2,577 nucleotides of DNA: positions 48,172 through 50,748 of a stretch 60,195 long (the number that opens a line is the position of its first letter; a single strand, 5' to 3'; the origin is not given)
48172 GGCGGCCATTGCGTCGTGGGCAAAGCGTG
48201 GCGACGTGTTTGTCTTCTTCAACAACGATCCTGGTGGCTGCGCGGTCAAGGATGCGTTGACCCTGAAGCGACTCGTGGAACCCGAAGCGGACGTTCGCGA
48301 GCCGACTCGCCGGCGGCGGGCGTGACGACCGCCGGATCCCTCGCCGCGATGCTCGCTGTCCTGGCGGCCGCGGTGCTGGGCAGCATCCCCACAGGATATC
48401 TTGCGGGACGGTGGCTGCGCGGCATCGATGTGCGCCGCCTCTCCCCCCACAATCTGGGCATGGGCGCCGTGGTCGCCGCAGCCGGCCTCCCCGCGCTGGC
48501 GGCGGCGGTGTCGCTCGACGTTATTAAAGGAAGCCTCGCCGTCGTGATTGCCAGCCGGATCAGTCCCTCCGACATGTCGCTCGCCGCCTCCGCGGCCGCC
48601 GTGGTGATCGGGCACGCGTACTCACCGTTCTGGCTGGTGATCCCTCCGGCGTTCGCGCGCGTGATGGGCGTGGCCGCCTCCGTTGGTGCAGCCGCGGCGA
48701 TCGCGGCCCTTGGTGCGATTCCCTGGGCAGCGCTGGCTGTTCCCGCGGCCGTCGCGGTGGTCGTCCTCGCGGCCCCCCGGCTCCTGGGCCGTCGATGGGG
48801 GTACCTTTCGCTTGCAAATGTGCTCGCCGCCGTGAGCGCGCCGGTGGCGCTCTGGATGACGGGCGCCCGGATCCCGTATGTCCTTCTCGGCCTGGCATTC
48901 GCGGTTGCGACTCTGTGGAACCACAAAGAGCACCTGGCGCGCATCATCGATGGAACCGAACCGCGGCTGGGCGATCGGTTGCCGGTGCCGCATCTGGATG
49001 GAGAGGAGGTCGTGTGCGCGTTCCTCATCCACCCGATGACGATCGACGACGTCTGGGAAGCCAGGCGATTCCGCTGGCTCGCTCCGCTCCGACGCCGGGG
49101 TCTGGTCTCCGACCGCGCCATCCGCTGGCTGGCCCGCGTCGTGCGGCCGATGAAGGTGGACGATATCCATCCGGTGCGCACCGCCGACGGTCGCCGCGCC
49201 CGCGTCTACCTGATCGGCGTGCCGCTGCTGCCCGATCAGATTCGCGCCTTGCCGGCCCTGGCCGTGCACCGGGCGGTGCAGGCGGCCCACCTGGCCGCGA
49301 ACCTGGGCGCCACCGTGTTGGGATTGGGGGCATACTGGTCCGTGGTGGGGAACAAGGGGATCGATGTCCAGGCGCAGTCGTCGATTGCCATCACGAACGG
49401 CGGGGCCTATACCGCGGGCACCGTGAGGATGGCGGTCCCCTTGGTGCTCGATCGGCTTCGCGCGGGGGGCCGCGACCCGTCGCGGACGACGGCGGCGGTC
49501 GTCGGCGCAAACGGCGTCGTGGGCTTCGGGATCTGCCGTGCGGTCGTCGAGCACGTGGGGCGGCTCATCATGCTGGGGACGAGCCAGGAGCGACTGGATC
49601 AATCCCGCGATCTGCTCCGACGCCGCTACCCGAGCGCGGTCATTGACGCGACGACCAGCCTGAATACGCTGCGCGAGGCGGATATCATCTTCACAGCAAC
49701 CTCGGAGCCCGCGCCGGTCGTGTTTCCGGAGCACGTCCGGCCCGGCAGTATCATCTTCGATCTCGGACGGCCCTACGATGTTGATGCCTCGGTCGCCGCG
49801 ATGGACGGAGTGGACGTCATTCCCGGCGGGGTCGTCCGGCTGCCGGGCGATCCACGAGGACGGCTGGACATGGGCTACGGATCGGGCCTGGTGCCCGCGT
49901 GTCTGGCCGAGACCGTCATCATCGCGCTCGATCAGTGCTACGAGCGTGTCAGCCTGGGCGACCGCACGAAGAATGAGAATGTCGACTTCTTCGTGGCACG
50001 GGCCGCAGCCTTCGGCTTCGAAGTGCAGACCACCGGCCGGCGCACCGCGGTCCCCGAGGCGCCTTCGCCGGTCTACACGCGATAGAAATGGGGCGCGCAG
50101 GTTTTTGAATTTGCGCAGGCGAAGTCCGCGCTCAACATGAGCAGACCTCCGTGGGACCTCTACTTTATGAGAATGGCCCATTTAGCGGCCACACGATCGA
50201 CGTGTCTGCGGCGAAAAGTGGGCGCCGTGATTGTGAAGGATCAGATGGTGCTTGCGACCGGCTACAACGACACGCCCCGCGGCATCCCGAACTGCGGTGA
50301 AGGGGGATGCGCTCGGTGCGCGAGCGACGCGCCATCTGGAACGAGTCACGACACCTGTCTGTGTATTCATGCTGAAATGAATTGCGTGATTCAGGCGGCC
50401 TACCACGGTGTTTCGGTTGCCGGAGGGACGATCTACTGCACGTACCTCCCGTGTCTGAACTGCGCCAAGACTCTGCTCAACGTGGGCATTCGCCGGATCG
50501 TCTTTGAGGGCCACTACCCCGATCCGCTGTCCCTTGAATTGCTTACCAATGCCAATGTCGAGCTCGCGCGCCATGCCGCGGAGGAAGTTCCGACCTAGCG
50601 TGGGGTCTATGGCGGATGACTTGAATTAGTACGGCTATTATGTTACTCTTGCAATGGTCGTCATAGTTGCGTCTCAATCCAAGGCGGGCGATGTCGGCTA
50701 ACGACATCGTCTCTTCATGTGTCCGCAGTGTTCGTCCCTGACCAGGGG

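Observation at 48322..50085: Single-ORF fusion of a degenerate PlsY-like membrane domain to an acyl-ACP-reductase-like (COG5322) domain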

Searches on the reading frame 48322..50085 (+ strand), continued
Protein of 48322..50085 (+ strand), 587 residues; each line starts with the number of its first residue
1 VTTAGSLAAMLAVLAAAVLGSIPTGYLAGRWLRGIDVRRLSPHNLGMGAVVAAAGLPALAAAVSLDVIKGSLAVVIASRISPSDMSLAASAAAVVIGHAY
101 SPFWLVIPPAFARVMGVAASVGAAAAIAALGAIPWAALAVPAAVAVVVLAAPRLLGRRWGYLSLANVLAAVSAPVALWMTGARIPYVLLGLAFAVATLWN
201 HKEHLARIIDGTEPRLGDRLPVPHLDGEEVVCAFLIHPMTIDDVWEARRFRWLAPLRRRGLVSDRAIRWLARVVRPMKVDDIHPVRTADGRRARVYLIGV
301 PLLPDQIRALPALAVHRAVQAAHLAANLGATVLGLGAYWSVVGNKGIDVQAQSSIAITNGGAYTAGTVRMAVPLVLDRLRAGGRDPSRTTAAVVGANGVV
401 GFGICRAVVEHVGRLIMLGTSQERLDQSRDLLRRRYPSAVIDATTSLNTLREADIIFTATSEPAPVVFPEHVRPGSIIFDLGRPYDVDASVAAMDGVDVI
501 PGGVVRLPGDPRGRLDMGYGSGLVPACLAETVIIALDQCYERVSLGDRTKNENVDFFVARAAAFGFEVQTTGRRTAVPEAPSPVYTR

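Call 42: fold_search(model_id=the predicted structure, library=pdb)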
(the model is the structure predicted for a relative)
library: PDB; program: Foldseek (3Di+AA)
matches with E <= 10: 1927; with E <= 0.001: 234
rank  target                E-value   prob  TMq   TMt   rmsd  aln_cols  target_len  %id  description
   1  6jzu_A                1.2e-20  1.00  0.47  0.77   4.4       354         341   23  The crystal structure of acyl-acyl carrier protein (acyl-ACP) reductase (AAR) in complex with aldehyde deformylating o (released 2020-04-01)
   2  6jzz_A                5.9e-20  1.00  0.47  0.78   4.3       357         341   23  The crystal structure of AAR-C294S in complex with ADO. (released 2020-04-01)
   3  6jzy_A                1.7e-19  1.00  0.47  0.77   4.3       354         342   23  Crystal structure of AAR with NADPH and stearyl in complex with ADO binding a long chain carbohydrate (released 2020-04-01)
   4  6jzq_A                6.5e-17  1.00  0.46  0.75   4.8       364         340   22  The crystal structure of acyl-acyl carrier protein (acyl-ACP) reductase (AAR) (released 2020-04-01)
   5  6jzq_C                5.0e-16  1.00  0.46  0.75   4.8       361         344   22  The crystal structure of acyl-acyl carrier protein (acyl-ACP) reductase (AAR) (released 2020-04-01)
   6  6jzq_B                8.5e-16  1.00  0.47  0.76   4.7       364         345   23  The crystal structure of acyl-acyl carrier protein (acyl-ACP) reductase (AAR) (released 2020-04-01)
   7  6jzq_D                1.4e-15  1.00  0.46  0.75   4.9       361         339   22  The crystal structure of acyl-acyl carrier protein (acyl-ACP) reductase (AAR) (released 2020-04-01)
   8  9e56_B                1.0e-14  1.00  0.47  0.69   4.1       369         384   16  TAD from Carmabin Biosynthetic Pathway with Disulfide between Cys2238 and Dephosphocoenzyme A - Crystal Form 2 (released 2025-02-26)
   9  9e4s_A                1.6e-14  1.00  0.45  0.61   7.1       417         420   15  TAD from Carmabin Biosynthetic Pathway - Crystal Form 1 (released 2025-02-26)
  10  9e56_A                2.0e-14  1.00  0.45  0.66   4.1       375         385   15  TAD from Carmabin Biosynthetic Pathway with Disulfide between Cys2238 and Dephosphocoenzyme A - Crystal Form 2 (released 2025-02-26)
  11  9e50_B                2.7e-14  1.00  0.45  0.67   4.1       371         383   15  TAD from Carmabin Biosynthetic Pathway in complex with NAD - Crystal Form 2 (released 2025-02-26)
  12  9e4x_B                3.2e-14  1.00  0.45  0.67   4.3       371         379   16  TAD from Carmabin Biosynthetic Pathway - Crystal Form 2 (released 2025-02-26)
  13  9e4u_B                3.7e-14  1.00  0.46  0.66   4.0       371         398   18  TAD from Carmabin Biosynthetic Pathway in complex with NADH - Crystal Form 1 (released 2025-02-26)
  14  9e50_A                4.1e-14  1.00  0.45  0.65   4.1       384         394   15  TAD from Carmabin Biosynthetic Pathway in complex with NAD - Crystal Form 2 (released 2025-02-26)
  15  9e4s_B                7.7e-14  1.00  0.46  0.66   4.2       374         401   16  TAD from Carmabin Biosynthetic Pathway - Crystal Form 1 (released 2025-02-26)
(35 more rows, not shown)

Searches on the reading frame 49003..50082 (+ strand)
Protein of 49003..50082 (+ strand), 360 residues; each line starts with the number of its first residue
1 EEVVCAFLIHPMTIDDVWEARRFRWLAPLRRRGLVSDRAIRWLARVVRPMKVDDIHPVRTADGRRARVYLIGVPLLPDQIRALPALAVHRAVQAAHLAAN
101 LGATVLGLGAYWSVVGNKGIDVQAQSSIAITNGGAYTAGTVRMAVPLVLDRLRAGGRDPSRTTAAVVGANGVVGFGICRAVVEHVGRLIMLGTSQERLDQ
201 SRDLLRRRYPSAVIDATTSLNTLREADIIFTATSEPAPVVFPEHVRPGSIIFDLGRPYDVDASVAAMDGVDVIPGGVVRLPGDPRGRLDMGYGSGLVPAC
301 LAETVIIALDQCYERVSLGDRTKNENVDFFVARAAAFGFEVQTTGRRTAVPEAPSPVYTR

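Call 46: search_protein_representatives(protein=window:49003-50082:+)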
Query: 360 residues. Proteins with E-value up to 0.001 (for the whole library): 2248; up to 1e-10: 1364; up to 1e-30: 91. The best 150 are listed.
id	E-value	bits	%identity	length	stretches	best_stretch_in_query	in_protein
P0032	4.3e-161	552.4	71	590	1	1-349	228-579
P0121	1.6e-124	432.1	59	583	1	1-350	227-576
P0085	1.0e-121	422.9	59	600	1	1-343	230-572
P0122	5.4e-114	397.5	54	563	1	2-342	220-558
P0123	1.4e-105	369.8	54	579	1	3-344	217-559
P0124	4.4e-105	368.2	53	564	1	2-341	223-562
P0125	8.8e-102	357.3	52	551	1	2-341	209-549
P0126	1.9e-99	349.6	49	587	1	5-352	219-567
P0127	1.8e-95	336.5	48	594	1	1-349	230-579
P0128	2.5e-84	299.9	49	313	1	47-350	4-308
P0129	6.0e-75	269.1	42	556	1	3-349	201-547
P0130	1.4e-64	235.0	57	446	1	2-208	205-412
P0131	5.3e-60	219.9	53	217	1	149-353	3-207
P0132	2.1e-47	178.4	34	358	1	5-342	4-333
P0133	4.5e-44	167.5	36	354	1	6-341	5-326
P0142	2.6e-38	148.5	32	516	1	3-341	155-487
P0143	2.9e-38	148.4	31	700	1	5-340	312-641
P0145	1.0e-37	146.6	35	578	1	4-343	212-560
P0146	1.2e-37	146.4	34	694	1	5-329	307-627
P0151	9.6e-37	143.4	31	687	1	6-340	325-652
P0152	1.6e-36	142.7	31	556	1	36-340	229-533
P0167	1.5e-34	136.2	30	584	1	5-340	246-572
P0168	2.1e-34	135.7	32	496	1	6-342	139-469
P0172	9.8e-34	133.5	34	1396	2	209-342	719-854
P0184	1.5e-32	129.6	30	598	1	3-344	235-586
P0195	8.4e-32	127.2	32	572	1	2-342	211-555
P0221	5.7e-30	121.1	32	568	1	2-334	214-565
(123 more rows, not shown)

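Call 47: search_protein_families(library=pfam, proteins=[P0143, P0146, P0151, P0142, P0168, P0145, P0152, P0167, P0132, P0172], max_evalue=0.001)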
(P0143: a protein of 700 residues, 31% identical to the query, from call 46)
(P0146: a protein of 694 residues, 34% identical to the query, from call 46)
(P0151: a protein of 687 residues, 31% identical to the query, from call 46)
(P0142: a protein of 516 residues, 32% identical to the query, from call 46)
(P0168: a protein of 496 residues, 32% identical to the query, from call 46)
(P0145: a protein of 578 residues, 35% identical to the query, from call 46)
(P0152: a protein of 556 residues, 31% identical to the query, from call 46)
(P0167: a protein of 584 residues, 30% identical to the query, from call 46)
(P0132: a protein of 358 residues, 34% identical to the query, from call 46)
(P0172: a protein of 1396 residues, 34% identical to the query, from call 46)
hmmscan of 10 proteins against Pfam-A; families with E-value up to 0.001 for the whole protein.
P0143 (700 aa): 3 families
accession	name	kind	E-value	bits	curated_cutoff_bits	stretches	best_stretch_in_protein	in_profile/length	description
PF02423.21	OCD_Mu_crystall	-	3.6e-06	26.6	24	1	428-556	98-226/314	Ornithine cyclodeaminase/mu-crystallin family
PF01488.26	Shikimate_DH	-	1.1e-05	26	24.3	1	460-563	12-120/138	Shikimate / quinate 5-dehydrogenase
PF01113.26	DapB_N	-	2.1e-05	25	25.6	0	464-535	4-78/124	Dihydrodipicolinate reductase, N-terminus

P0146 (694 aa): 1 family
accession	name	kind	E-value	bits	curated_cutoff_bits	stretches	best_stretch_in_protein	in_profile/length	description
PF01488.26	Shikimate_DH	-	0.0006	20.3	24.3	0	452-560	8-120/138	Shikimate / quinate 5-dehydrogenase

P0151 (687 aa): 1 family
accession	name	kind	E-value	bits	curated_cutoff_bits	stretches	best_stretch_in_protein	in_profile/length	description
PF01488.26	Shikimate_DH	-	2.7e-08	34.4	24.3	1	467-574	8-121/138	Shikimate / quinate 5-dehydrogenase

P0142 (516 aa): 2 families
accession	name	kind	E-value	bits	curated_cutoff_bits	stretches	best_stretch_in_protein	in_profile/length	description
PF01488.26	Shikimate_DH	-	1.2e-12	48.6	24.3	1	296-411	3-123/138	Shikimate / quinate 5-dehydrogenase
PF03364.25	Polyketide_cyc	-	1.3e-07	32.4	23.4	1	15-123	6-114/126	Polyketide cyclase / dehydrase and lipid transport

P0168 (496 aa): 2 families
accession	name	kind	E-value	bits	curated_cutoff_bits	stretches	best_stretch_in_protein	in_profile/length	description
PF01488.26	Shikimate_DH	-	6.2e-12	46.2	24.3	1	280-388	6-120/138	Shikimate / quinate 5-dehydrogenase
PF03364.25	Polyketide_cyc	-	4.1e-07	30.7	23.4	1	1-105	22-125/126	Polyketide cyclase / dehydrase and lipid transport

P0145 (578 aa): 3 families
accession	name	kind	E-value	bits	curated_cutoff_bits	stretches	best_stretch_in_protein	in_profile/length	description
PF02660.20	G3P_acyltransf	-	3.6e-45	154.4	24.1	1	9-190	1-164/164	Glycerol-3-phosphate acyltransferase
PF01488.26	Shikimate_DH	-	1.5e-15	57.9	24.3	1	361-471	4-121/138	Shikimate / quinate 5-dehydrogenase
PF02882.25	THF_DHG_CYH_C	-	0.00033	20.4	27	0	351-463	18-109/160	Tetrahydrofolate dehydrogenase/cyclohydrolase, NAD(P)-binding domain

P0152 (556 aa): 5 families
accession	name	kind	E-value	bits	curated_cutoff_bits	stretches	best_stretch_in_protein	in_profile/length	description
PF01488.26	Shikimate_DH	-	1.4e-13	51.5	24.3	1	349-455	9-120/138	Shikimate / quinate 5-dehydrogenase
PF01118.30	Semialdhyde_dh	-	1.8e-05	25.6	26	1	355-447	2-97/121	Semialdehyde dehydrogenase, NAD binding domain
PF13460.12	NAD_binding_10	-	2.2e-05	24.8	27.2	1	359-433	1-74/184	NAD(P)H-binding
PF03435.24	Sacchrp_dh_NADP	-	0.00015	22.5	25.1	0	355-417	1-68/129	Saccharopine dehydrogenase NADP binding domain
PF00106.31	adh_short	-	0.00065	19.7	26.6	0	354-415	2-62/195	short chain dehydrogenase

P0167 (584 aa): 6 families
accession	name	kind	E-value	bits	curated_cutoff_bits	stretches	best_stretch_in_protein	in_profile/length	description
PF01553.26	Acyltransferase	-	1.2e-14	54.7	23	1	36-174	2-131/132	Acyltransferase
PF01488.26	Shikimate_DH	-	4.2e-10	40.3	24.3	1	385-498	7-123/138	Shikimate / quinate 5-dehydrogenase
PF01118.30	Semialdhyde_dh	-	2e-09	38.3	26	1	394-487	2-97/121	Semialdehyde dehydrogenase, NAD binding domain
PF02882.25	THF_DHG_CYH_C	-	1.9e-05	24.5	27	0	366-487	11-108/160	Tetrahydrofolate dehydrogenase/cyclohydrolase, NAD(P)-binding domain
PF03435.24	Sacchrp_dh_NADP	-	0.00042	21.1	25.1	1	394-442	1-44/129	Saccharopine dehydrogenase NADP binding domain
PF05368.20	NmrA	-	0.0009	19.4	27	0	391-476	2-83/298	NmrA-like family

P0132 (358 aa): 10 families
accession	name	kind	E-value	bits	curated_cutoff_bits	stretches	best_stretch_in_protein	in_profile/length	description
PF01488.26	Shikimate_DH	-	3.9e-16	59.8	24.3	1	139-258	2-126/138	Shikimate / quinate 5-dehydrogenase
PF02423.21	OCD_Mu_crystall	-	1e-08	35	24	1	151-243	130-224/314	Ornithine cyclodeaminase/mu-crystallin family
PF02882.25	THF_DHG_CYH_C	-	1e-07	31.9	27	1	123-244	9-108/160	Tetrahydrofolate dehydrogenase/cyclohydrolase, NAD(P)-binding domain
PF01118.30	Semialdhyde_dh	-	2.2e-05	25.3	26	1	154-245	3-98/121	Semialdehyde dehydrogenase, NAD binding domain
PF13460.12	NAD_binding_10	-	2.5e-05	24.6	27.2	1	157-225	1-71/184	NAD(P)H-binding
PF08659.16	KR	-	5.4e-05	23.6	22.6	1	151-206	1-57/180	KR domain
PF02719.21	Polysacc_synt_2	-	6.3e-05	22.7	20.2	1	154-219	2-70/293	Polysaccharide biosynthesis protein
PF00106.31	adh_short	-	9.3e-05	22.4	26.6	1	153-216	3-66/195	short chain dehydrogenase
PF03435.24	Sacchrp_dh_NADP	-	0.0004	21.2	25.1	1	155-222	3-76/129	Saccharopine dehydrogenase NADP binding domain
PF02826.25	2-Hacid_dh_C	-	0.0009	19.1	25.1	0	140-222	26-99/178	D-isomer specific 2-hydroxyacid dehydrogenase, NAD binding domain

P0172 (1396 aa): 3 families
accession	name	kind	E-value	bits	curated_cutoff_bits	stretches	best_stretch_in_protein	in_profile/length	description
PF00202.27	Aminotran_3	-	9.8e-81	271.9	30.5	1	33-431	11-403/403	Aminotransferase class-III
PF00501.34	AMP-binding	-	4.9e-61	207.1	29.9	1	909-1238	12-384/384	AMP-binding enzyme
PF13193.12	AMP-binding_C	-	2.7e-10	41.5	24.5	1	1291-1368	2-76/76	AMP-binding enzyme C-terminal domain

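Call 49: find_encoding_contigs(protein=P0145, flank=10000, max_places=3)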
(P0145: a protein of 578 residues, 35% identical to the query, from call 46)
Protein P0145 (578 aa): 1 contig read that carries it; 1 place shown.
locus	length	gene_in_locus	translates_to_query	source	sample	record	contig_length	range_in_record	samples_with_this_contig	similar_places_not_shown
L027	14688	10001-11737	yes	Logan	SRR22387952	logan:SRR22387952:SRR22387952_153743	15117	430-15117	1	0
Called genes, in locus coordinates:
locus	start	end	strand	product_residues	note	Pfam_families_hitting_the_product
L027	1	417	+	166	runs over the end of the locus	PF27226:AF_1845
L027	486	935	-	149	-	-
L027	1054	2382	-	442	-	PF00109:ketoacyl-synt, PF02801:Ketoacyl-synt_C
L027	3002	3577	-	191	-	PF01551:Peptidase_M23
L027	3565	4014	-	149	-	PF00293:NUDIX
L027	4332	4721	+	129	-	PF00072:Response_reg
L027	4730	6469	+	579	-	PF09972:DUF2207, PF20990:DUF2207_C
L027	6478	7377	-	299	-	-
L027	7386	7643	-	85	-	-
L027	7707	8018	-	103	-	-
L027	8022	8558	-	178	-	-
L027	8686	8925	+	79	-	PF18893:DUF5652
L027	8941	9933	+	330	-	-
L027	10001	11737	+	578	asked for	PF02660:G3P_acyltransf, PF01488:Shikimate_DH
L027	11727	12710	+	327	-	PF01210:NAD_Gly3P_dh_N, PF03807:F420_oxidored (weak), PF10727:Rossmann-like (weak), PF07479:NAD_Gly3P_dh_C, PF20618:GPD_NAD_C_bact (weak)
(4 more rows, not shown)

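Call 52: find_encoding_contigs(protein=P0167, flank=10000, max_places=3)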
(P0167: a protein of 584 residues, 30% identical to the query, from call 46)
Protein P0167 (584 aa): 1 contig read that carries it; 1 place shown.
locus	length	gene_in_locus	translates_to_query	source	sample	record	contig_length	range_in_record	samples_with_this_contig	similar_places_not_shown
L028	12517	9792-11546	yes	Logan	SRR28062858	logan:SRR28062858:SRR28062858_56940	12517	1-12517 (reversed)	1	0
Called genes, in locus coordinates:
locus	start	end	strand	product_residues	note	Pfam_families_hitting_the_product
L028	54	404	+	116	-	PF01196:Ribosomal_L17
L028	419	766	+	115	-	PF00572:Ribosomal_L13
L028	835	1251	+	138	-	PF00380:Ribosomal_S9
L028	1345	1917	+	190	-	PF01025:GrpE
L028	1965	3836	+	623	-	PF00012:HSP70, PF06723:MreB_Mbl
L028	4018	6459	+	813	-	-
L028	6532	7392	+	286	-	-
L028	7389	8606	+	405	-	-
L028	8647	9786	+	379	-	PF00226:DnaJ, PF01556:DnaJ_C, PF00684:DnaJ_CXXCXGXG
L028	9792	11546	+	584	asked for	PF01553:Acyltransferase, PF01488:Shikimate_DH, PF01118:Semialdhyde_dh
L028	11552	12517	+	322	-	?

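Call 64: find_encoding_contigs(protein=P0195, flank=8000, max_places=2)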
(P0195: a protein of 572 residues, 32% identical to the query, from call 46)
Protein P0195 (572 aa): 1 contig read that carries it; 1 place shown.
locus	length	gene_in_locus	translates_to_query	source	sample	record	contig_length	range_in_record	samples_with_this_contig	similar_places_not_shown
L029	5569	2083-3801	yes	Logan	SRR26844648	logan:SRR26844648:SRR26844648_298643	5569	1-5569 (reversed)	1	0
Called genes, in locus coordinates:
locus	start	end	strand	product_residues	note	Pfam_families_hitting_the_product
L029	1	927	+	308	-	?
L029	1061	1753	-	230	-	PF01464:SLT (weak), PF13406:SLT_2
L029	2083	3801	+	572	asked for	PF02660:G3P_acyltransf, PF01488:Shikimate_DH (weak)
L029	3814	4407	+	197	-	-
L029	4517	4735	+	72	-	PF01165:Ribosomal_S21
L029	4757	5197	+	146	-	PF09424:YqeY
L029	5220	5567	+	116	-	?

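Call 65: find_encoding_contigs(protein=P0221, flank=8000, max_places=2)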
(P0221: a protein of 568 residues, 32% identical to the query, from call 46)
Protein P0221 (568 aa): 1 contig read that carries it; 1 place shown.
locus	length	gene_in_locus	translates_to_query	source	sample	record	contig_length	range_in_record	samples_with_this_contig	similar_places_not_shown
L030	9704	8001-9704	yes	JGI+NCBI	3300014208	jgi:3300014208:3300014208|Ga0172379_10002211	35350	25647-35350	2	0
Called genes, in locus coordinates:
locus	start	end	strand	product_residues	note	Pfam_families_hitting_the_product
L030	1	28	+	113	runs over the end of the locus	-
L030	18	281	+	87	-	-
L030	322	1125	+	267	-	PF04203:Sortase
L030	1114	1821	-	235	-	PF08308:PEGA (weak)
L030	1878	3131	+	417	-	PF00275:EPSP_synthase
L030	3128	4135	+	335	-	PF00022:Actin (weak), PF06723:MreB_Mbl, PF00012:HSP70, PF06277:EutA (weak), PF14450:FtsA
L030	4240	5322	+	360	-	PF13439:Glyco_transf_4, PF20706:GT4-conflict, PF00534:Glycos_transf_1, PF13692:Glyco_trans_1_4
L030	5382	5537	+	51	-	-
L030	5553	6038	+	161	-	-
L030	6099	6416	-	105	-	-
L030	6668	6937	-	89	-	-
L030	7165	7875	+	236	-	PF03808:Glyco_tran_WecG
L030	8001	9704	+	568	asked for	PF02660:G3P_acyltransf, PF01488:Shikimate_DH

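Call 66: find_encoding_contigs(protein=P0184, flank=8000, max_places=2)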
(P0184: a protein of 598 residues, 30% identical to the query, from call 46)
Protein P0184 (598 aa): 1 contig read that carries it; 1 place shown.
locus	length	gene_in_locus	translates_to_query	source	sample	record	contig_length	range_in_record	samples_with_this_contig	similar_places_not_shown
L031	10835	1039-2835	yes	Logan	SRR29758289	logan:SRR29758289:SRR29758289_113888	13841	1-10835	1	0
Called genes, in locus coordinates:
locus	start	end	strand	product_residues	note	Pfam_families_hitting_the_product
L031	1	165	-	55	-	?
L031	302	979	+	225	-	-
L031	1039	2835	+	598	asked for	PF02660:G3P_acyltransf, PF01488:Shikimate_DH (weak)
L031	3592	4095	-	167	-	-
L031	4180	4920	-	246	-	PF00333:Ribosomal_S5, PF03719:Ribosomal_S5_C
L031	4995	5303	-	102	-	PF00861:Ribosomal_L18p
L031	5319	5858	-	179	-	PF00347:Ribosomal_L6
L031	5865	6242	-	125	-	PF00410:Ribosomal_S8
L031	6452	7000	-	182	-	PF00281:Ribosomal_L5, PF00673:Ribosomal_L5_C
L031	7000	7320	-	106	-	PF00467:KOW (weak), PF17136:ribosomal_L24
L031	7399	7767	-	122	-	PF00238:Ribosomal_L14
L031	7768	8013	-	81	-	PF00366:Ribosomal_S17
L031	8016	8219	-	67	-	PF00831:Ribosomal_L29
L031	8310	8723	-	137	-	PF00252:Ribosomal_L16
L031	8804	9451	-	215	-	PF05316:VAR1 (faint), PF07650:KH_2, PF00189:Ribosomal_S3_C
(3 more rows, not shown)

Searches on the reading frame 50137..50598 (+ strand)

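Call 69: search_protein_families(library=pfam, proteins=[window:50137-50598:+], max_evalue=0.00001)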
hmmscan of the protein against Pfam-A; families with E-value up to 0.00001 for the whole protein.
window:50137-50598:+ (153 aa): 2 families
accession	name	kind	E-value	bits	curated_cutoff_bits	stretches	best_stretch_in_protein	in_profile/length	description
PF00383.29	dCMP_cyt_deam_1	-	1.5e-24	86.3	25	1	6-123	3-100/102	Cytidine and deoxycytidylate deaminase zinc-binding region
PF14437.12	MafB19-deam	-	8.2e-16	58.6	27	1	7-129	4-105/142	MafB19-like deaminase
